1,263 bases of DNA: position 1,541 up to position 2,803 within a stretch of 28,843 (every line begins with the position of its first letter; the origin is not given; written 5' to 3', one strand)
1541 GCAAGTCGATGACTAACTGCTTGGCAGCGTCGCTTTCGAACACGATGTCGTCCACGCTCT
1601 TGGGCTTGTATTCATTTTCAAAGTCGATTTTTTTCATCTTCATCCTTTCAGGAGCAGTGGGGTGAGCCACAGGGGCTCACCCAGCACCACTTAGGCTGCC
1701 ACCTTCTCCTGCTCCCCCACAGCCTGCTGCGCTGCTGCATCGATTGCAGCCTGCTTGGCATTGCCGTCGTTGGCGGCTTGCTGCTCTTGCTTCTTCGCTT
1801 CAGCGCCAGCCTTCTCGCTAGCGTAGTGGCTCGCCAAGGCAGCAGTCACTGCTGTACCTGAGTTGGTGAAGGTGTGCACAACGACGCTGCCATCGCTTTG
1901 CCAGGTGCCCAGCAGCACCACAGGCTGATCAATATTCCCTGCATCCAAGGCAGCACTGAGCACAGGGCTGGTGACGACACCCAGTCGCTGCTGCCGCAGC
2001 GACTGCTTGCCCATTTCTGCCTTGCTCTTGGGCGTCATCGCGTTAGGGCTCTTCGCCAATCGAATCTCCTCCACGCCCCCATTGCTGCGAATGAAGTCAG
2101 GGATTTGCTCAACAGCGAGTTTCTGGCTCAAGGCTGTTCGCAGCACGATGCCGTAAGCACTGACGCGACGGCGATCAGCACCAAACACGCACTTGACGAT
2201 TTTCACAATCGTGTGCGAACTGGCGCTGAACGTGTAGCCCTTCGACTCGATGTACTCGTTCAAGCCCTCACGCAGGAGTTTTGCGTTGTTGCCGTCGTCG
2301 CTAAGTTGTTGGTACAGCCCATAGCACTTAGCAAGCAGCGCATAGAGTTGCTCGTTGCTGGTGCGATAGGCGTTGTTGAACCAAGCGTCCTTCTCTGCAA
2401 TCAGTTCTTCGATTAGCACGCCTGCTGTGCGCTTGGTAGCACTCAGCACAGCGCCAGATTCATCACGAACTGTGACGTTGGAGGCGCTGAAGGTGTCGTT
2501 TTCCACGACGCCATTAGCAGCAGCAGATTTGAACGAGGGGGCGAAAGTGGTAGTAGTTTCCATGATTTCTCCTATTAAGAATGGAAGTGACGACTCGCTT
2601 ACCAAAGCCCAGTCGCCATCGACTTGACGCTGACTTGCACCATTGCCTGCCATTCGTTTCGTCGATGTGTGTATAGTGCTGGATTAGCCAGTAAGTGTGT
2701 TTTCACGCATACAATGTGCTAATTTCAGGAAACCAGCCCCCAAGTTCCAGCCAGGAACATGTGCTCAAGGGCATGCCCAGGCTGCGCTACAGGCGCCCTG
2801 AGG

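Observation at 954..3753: Collar-less clamp-loader-type AAA+ ATPase with an unknown partner, divergent from a third unknown gene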

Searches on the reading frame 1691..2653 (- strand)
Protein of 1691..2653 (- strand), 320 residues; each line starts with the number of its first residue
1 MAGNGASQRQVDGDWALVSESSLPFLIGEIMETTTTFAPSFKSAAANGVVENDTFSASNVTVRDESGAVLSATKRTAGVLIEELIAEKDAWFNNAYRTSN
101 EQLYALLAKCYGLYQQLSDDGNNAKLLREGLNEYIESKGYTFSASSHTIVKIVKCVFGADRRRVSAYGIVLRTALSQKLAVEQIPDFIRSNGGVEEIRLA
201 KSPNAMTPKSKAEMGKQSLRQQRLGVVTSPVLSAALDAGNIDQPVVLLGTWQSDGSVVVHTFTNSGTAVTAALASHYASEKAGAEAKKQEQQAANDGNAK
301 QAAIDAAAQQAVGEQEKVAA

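Call 4: search_protein_families(library=pfam, proteins=[window:1691-2653:-], max_evalue=0.1)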
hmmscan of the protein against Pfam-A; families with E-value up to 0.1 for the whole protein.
window:1691-2653:- (320 aa): 0 families

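Call 5: search_protein_families(library=ncbifam, proteins=[window:1691-2653:-], max_evalue=0.1)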
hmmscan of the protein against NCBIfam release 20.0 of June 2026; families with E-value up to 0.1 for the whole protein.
window:1691-2653:- (320 aa): 0 families

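Call 6: search_protein_families(library=phrogs, proteins=[window:1691-2653:-], max_evalue=0.1)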
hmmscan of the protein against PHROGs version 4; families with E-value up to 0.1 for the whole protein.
window:1691-2653:- (320 aa): 0 families

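Call 7: search_protein_families(library=padloc, proteins=[window:1691-2653:-], max_evalue=0.1)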
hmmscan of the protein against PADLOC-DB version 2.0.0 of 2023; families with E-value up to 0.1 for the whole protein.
window:1691-2653:- (320 aa): 0 families

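Call 10: search_dna_similar(query=window:1691-2653:-, collection=plasmids, mode=protein, max_evalue=0.001)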
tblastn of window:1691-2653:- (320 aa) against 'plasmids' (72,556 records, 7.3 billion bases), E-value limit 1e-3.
No match.

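Call 13: find_homologous_proteins(query=window:1691-2563:-)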
Query window:1691-2563:- (290 aa): 869 proteins with E <= 0.001 among 8000 candidates; the best 120 are listed.
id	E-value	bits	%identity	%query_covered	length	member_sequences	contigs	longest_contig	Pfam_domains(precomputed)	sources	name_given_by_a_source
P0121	2.0e-179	613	100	100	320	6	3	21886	-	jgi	jgi:hypothetical protein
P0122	2.3e-128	445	75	100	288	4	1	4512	-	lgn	-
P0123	8.5e-126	437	76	93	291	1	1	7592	-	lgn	-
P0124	1.1e-125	436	76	93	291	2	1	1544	-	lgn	-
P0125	1.2e-103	364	69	87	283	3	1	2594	-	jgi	jgi:hypothetical protein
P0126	1.5e-100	354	63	91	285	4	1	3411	-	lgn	-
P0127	3.3e-100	353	64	88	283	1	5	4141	-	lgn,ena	-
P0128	2.8e-99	350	63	90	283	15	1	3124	-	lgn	-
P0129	5.1e-99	349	59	97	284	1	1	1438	-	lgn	-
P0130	2.0e-96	341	60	100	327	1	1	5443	-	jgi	jgi:hypothetical protein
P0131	2.6e-96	340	64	88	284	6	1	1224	-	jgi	jgi:hypothetical protein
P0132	3.7e-96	340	60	94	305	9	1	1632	-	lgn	-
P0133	4.3e-95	336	63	88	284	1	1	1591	-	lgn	-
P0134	6.4e-94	332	60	94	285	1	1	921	-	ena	-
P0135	6.2e-93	329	60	93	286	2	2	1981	-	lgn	-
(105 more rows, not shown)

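Call 22: search_solved_structures(query=A1, max_evalue=1)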
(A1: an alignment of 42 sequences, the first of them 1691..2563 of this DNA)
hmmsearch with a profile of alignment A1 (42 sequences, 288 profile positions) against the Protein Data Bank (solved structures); distinct sequences matched with E-value up to 1: 2.
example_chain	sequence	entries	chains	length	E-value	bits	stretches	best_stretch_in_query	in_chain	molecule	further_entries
5f2h_A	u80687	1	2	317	0.68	12.3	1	39-112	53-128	Uncharacterized protein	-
9i38_A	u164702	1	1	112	0.88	11.9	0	74-106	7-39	m4D2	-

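Call 23: find_related_loci(query=A1, collection=genome_contigs, flank=10000)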
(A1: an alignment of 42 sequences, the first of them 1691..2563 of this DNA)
Query A1 (290 aa) in genome_contigs; peptide patterns used: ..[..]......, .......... (x = any residue, [..] = any of these).
88 stretches matched a pattern; 46 encode a relative of the query (tblastn E <= 1e-3); 46 distinct loci.
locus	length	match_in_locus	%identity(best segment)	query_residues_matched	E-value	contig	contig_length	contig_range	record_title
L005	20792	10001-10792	59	21-289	3e-96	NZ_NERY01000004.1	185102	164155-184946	Limnohabitans sp. MMS-10A-178 LimB-MMS-10A-178-C4, whole genome shotgun sequence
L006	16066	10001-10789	57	19-281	9e-93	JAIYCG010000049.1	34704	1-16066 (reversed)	MAG: Comamonadaceae bacterium isolate E1_MAG_00071 pond_E1_MAG_00071_000000000028, whole genome shotgun sequence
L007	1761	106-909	55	14-281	2e-94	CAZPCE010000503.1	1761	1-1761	MAG TPA_asm: uncultured Arenimonas sp. isolate SRP170004_co1_70 genome assembly, contig: NODE_125310_length_1761_cov_2.2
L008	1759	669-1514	51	1-282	2e-91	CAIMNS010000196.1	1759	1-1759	MAG: uncultured Burkholderiales bacterium isolate KT_bin-0802 genome assembly, contig: bin-0802:196/313, whole genome sh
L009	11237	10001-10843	52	1-282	2e-86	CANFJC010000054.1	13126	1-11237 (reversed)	MAG: Comamonadaceae bacterium isolate Jr-14may18-290 genome assembly, contig: Jr-14may18-C7509, whole genome shotgun seq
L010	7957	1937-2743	53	4-281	1e-85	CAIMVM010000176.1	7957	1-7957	MAG: uncultured proteobacterium isolate ErkenSummer_bin-3819 genome assembly, contig: bin-3819:176/372, whole genome sho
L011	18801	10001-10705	56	51-289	7e-82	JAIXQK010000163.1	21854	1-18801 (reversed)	MAG: Oxalobacteraceae bacterium isolate C4_MAG_00025 pond_C4_MAG_00025_000000000122, whole genome shotgun sequence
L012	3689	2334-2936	57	51-251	2e-72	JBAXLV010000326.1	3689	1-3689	MAG: Alcaligenaceae bacterium isolate ELA436 MAG436_326, whole genome shotgun sequence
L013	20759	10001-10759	51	18-277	8e-72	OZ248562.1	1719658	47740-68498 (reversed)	Burkholderiaceae bacterium isolate RE-1 genome assembly, chromosome: RE-1-c1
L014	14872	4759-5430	50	15-247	6e-70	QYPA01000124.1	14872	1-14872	MAG: Comamonadaceae bacterium isolate PowLak16_MAG40 c_000000144557, whole genome shotgun sequence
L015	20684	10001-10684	51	51-267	1e-64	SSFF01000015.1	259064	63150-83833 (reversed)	MAG: Rhodoferax sp. isolate Bin_24_1 c_000000124766, whole genome shotgun sequence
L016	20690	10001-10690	46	50-278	3e-59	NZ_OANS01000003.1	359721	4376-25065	Polynucleobacter meluiroseus strain AP-Melu-1000-B4, whole genome shotgun sequence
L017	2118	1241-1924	44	50-276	2e-58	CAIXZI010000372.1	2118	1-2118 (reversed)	MAG: uncultured Bacteroidetes bacterium isolate VK_bin-2399 genome assembly, contig: bin-2399:372/716, whole genome shot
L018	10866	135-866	41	38-283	2e-55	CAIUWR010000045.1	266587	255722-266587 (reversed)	MAG: uncultured Rhizobiales bacterium isolate AlinenLipids_bin-0897 genome assembly, contig: bin-0897:045/102, whole gen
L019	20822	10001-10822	40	1-278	7e-54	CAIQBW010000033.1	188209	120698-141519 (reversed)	MAG: uncultured Methylophilaceae bacterium isolate C24_bin-1711 genome assembly, contig: bin-1711:33/33, whole genome sh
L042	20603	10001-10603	35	60-261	4e-32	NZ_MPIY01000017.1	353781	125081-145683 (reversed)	Polynucleobacter sphagniphilus strain MWH-Weng1-1 2574185743, whole genome shotgun sequence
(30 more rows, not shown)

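Call 29: predict_structure(alignment_id=A1)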
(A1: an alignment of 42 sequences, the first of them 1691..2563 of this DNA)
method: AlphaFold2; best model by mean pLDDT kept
length: 290 residues; sequences in the alignment: 42
mean_pLDDT: 69.7   pTM: 0.44
mean pLDDT of the five models: 69.7, 69.6, 67.0, 66.4, 65.5
residues with pLDDT >= 90: 32; 70-90: 140; 50-70: 64; < 50: 54
segments of 3 or more residues with pLDDT < 50: 1-34, 36-44, 168-176
pLDDT, mean of each block of 10 residues (from residue 1): 30 30 36 41 62 86 65 89 89 85 88 87 89 86 91 88 58 51 53 68 74 78 77 79 71 63 71 77 59
secondary structure, 60 per line:
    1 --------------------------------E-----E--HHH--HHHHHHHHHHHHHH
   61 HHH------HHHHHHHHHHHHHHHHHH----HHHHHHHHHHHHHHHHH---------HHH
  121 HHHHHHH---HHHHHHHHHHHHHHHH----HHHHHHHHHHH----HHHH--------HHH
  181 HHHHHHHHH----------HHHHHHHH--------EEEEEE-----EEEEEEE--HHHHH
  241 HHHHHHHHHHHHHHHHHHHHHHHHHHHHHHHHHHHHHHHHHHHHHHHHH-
elements in order: H47-63 H70-87 H92-108 H118-127 H131-146 H151-161 H166-169 H178-189 H200-207 E216-221 E227-233 H236-289

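Call 32: fold_search(model_id=the predicted structure, library=pdb)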
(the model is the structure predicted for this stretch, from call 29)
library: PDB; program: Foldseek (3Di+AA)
matches with E <= 10: 167; with E <= 0.001: 0
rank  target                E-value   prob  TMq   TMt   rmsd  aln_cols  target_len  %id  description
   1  7pua_Fh               4.1e-01  0.11  0.15  0.17  24.4       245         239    8  Middle assembly intermediate of the Trypanosoma brucei mitoribosomal small subunit (released 2022-03-02)
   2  3bjb_C                7.1e-01  0.18  0.18  0.25   8.7       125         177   10  Crystal structure of a TetR transcriptional regulator from Rhodococcus sp. RHA1 (released 2007-12-18)
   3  3e73_A                8.8e-01  0.12  0.14  0.11  11.8       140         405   14  Crystal Structure of Human LanCL1 complexed with GSH (released 2009-06-30)
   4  2dg8_B                1.1e+00  0.18  0.19  0.26   7.8       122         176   14  Crystal structure of the putative trasncriptional regulator SCO7518 from Streptomyces coelicolor A3(2) (released 2007-03-13)
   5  2zyg_A                1.2e+00  0.02  0.09  0.07  24.4       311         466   15  Apo-form of dimeric 6-phosphogluconate dehydrogenase (released 2009-09-01)
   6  6y30_A                1.5e+00  0.15  0.14  0.13  10.4        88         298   18  NG domain of human SRP54 T115A mutant (released 2020-09-23)
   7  3hth_B                1.7e+00  0.09  0.17  0.24   9.8       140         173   14  Crystal structure of multidrug binding protein EbrR complexed with proflavin (released 2010-07-14)
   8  2zya_A                1.8e+00  0.02  0.10  0.07  24.3       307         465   13  Dimeric 6-phosphogluconate dehydrogenase complexed with 6-phosphogluconate (released 2009-09-01)
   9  3mnl_B                2.0e+00  0.10  0.16  0.22   9.6       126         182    8  The crystal structure of KstR (Rv3574) from Mycobacterium tuberculosis H37Rv (released 2011-04-27)
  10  6jlf_B                2.1e+00  0.03  0.10  0.11  25.0       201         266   10  Crystal structure of a bacterial Bestrophin homolog from Klebsiella pneumoniae D179A mutation - HR (released 2019-11-13)
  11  7acl_B                2.4e+00  0.13  0.20  0.28   8.5       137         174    8  Crystal structure of E. coli HTH-type transcriptional regulator RcdA at 2.05 A resolution (released 2021-08-18)
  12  6ivq_B                2.4e+00  0.02  0.10  0.11  26.2       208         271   10  Crystal structure of a membrane protein S19A (released 2019-11-06)
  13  2gfh                  2.6e+00  0.04  0.11  0.13  15.5       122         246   11  Crystal structure of a n-acetylneuraminic acid phosphatase (nanp) from mus musculus at 1.90 A resolution (released 2006-04-18)
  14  6ivo_D                2.6e+00  0.04  0.13  0.14  11.2       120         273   14  Crystal structure of a membrane protein P208A (released 2019-11-06)
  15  6ivl_A                2.6e+00  0.03  0.10  0.11  25.1       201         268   11  Crystal structure of a membrane protein L259A (released 2019-11-06)
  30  8hd3_A                3.9e+00  0.02  0.14  0.14  22.3       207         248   13  Farnesoid X Receptor Agonists_FXR fused with a HD3 peptide (released 2023-11-08)
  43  8d82_D                4.3e+00  0.03  0.12  0.17  15.3       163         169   15  Cryo-EM structure of human IL-6 signaling complex in detergent: model containing full extracellular domains (released 2023-03-29)
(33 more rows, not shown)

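Call 68: search_protein_representatives(alignment_id=A1)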
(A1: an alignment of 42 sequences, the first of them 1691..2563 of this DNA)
Query: 42 sequences, 288 profile positions. Proteins with E-value up to 0.001 (for the whole library): 1086; up to 1e-10: 689; up to 1e-30: 201. The best 150 are listed.
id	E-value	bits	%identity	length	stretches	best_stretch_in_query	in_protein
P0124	9.4e-129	445.1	-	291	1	1-286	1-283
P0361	2.0e-109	381.7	-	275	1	17-287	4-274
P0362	3.6e-105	367.7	-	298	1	11-287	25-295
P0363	5.5e-103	360.5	-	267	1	31-284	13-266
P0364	2.0e-97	342.3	-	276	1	20-286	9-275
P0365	3.5e-94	331.6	-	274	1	9-283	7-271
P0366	3.9e-93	328.2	-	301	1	1-285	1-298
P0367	7.2e-92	324.0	-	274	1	21-286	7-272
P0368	3.7e-91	321.7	-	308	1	45-284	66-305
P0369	2.2e-88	312.6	-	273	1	31-282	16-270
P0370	2.6e-83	295.9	-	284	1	1-285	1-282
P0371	1.9e-82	293.1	-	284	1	5-283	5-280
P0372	1.0e-80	287.4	-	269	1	34-282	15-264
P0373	3.6e-80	285.6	-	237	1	8-217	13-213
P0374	1.8e-79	283.3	-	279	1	30-284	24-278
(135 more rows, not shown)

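Call 74: search_dna_similar(query=window:1691-2563:-, collection=phages, mode=protein, max_evalue=0.01)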
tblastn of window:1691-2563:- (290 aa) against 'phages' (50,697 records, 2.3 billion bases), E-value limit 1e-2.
No match.

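Call 75: find_related_loci(query=A1, collection=viral_contigs, flank=10000)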
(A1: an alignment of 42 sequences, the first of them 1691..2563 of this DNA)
Query A1 (290 aa) in viral_contigs; peptide patterns used: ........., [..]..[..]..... (x = any residue, [..] = any of these).
54 stretches matched a pattern, but none encodes a relative of the query by tblastn (E <= 1e-3).

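Call 83: fold_search(model_id=the predicted structure, library=viral)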
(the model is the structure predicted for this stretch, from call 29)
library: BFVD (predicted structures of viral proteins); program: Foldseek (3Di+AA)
matches with E <= 10: 273; with E <= 0.001: 0
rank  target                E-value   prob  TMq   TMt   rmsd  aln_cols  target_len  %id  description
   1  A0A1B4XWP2            6.9e-02  0.12  0.12  0.12  23.4       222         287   15  Uncharacterized protein [Tenacibaculum phage pT24]
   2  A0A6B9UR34            8.6e-02  0.15  0.13  0.09  23.9       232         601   13  (no name in the UniProt tables at hand)
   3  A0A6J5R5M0            3.2e-01  0.12  0.15  0.08  20.8       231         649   15  Uncharacterized protein [uncultured Caudovirales phage]
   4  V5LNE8                4.2e-01  0.18  0.14  0.24  13.3       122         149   12  (no name in the UniProt tables at hand)
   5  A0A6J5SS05            4.2e-01  0.11  0.13  0.07  19.5       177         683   12  Colicin E3-like ribonuclease domain containing protein [uncultured Caudovirales phage]
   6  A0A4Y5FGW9            5.6e-01  0.08  0.14  0.18  31.2       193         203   14  (no name in the UniProt tables at hand)
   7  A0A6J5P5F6            5.6e-01  0.04  0.09  0.12  32.1       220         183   14  Uncharacterized protein [uncultured Caudovirales phage]
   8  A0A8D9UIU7            6.2e-01  0.06  0.12  0.14  19.2       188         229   12  RNA-directed RNA polymerase (Fragment) [Viola verecunda virus 1]
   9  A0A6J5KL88            6.6e-01  0.03  0.08  0.06  55.1       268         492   16  Uncharacterized protein [uncultured Caudovirales phage]
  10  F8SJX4                6.9e-01  0.12  0.14  0.13  23.9       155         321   15  Virion structural protein [Pseudomonas phage PhiPA3]
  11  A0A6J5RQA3            6.9e-01  0.06  0.09  0.12  18.8       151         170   18  Uncharacterized protein [uncultured Caudovirales phage]
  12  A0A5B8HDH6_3          6.9e-01  0.05  0.12  0.05  23.7       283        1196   12  Polyprotein [Rhizoctonia solani beny-like virus 1]
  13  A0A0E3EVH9            9.1e-01  0.12  0.15  0.14  11.6       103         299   12  site-specific DNA-methyltransferase (adenine-specific) [Synechococcus phage ACG-2014f]
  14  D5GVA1                9.1e-01  0.03  0.12  0.13  24.8       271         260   12  Hypothetical phage membrane protein [Campylobacter phage CP220]
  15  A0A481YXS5            9.6e-01  0.13  0.19  0.19  26.3       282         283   12  Putative ribonuclease III (Fragment) [Marseillevirus LCMAC201]
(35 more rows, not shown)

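Call 89: search_protein_families(library=pfam, proteins=[L042:11640-12098:-], max_evalue=0.05)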
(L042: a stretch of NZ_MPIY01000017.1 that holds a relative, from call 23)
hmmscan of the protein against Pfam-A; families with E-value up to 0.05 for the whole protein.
L042:11640-12098:- (153 aa): 0 families
